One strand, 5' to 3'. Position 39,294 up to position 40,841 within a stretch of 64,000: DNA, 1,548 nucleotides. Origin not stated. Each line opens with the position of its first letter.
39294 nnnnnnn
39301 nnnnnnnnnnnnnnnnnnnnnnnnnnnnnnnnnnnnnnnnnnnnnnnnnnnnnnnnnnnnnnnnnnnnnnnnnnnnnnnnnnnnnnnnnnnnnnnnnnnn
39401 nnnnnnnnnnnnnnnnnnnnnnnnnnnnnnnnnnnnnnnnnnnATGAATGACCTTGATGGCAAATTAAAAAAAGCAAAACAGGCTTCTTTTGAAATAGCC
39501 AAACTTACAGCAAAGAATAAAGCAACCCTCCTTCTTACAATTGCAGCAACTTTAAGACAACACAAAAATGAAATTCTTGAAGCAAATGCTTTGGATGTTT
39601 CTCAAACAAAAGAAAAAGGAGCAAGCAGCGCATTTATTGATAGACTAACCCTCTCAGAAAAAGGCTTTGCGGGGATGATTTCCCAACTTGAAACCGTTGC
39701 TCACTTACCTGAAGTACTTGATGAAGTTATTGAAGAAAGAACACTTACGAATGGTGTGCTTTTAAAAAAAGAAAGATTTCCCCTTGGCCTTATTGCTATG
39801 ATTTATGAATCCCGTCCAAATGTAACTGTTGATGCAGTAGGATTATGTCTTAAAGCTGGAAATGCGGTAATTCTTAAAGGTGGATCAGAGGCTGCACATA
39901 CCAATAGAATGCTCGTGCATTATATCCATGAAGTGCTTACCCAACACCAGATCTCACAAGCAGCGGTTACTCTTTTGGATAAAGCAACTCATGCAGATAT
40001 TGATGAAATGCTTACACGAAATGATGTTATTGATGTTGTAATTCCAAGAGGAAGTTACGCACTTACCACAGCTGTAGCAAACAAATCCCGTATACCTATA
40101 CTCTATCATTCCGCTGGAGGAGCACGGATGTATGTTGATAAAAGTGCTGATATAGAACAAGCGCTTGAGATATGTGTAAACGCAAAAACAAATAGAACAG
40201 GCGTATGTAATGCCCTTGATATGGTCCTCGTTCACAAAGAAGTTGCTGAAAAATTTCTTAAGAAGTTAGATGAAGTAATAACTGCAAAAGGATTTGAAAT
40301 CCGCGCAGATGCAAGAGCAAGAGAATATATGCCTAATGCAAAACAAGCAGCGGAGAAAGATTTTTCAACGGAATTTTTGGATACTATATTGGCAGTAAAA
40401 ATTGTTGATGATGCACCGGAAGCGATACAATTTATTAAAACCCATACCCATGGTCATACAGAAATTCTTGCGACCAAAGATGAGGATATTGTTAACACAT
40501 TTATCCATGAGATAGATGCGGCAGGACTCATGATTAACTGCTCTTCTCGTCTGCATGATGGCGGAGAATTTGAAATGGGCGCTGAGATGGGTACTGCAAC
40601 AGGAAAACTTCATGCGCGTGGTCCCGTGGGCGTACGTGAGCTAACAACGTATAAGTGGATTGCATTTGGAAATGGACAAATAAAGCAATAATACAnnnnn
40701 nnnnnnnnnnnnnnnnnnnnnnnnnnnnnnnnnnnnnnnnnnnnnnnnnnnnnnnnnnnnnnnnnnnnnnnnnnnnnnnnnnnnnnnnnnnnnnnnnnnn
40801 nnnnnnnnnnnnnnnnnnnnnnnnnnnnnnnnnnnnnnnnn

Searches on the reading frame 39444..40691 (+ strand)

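Call 10: search_protein_families(library=ncbifam, proteins=[window:39444-40691:+])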
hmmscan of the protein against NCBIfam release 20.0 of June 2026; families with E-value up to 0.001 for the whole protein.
window:39444-40691:+ (415 aa): 30 families (the best 25 are shown)
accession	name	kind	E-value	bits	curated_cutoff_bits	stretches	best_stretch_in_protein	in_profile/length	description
NF001221.0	PRK00197.1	equivalog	9.8e-152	505.5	289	1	3-414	6-417/418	glutamate-5-semialdehyde dehydrogenase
TIGR00407.1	proA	equivalog_domain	1.6e-122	409.2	317.45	1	11-404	1-398/398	glutamate-5-semialdehyde dehydrogenase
TIGR01092.1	P5CS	equivalog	8e-85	285.5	796.75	1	11-413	295-694/715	delta l-pyrroline-5-carboxylate synthetase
NF040648.1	lactal_redase_Meth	equivalog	1e-17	64.3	650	1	5-275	36-294/463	lactaldehyde dehydrogenase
NF047625.1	AcylSulfactDhSauS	equivalog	4e-16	58.9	600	1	113-278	102-267/464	acylating sulfoacetaldehyde dehydrogenase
TIGR02518.1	EutH_ACDH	equivalog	6.4e-16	58.3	620.1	2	9-272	15-264/488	acetaldehyde dehydrogenase (acetylating)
NF010378.0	PRK13805.1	equivalog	6.9e-15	54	951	1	133-277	132-275/872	bifunctional acetaldehyde-CoA/alcohol dehydrogenase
NF042993.1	AlphKGSA_gudD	equivalog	5.9e-13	48.4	770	1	2-278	42-306/481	alpha-ketoglutaric semialdehyde dehydrogenase GucD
NF052305.1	DioxValDhHalo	equivalog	9e-12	44.6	750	1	8-300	49-327/483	2,5-dioxovalerate dehydrogenase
TIGR03216.1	OH_muco_semi_DH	equivalog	6.8e-11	41.4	693.25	1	9-281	43-309/481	2-hydroxymuconic semialdehyde dehydrogenase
TIGR01804.1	BADH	equivalog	1.1e-10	40.6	668.6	1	4-279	37-300/467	betaine-aldehyde dehydrogenase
NF047626.1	SulfactDhSafD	equivalog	4.1e-10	39.3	700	1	3-275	24-285/454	sulfoacetaldehyde dehydrogenase SafD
NF040792.1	glyc_ald_dh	equivalog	4.8e-09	35.7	760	1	2-278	38-302/488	D-glyceraldehyde dehydrogenase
NF050084.1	pip_6_carb_DH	equivalog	1.9e-08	33.7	730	1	3-278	20-286/475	L-piperidine-6-carboxylate dehydrogenase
NF011927.0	PRK15398.1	subfamily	2.1e-08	33.3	403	1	100-278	117-295/465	aldehyde dehydrogenase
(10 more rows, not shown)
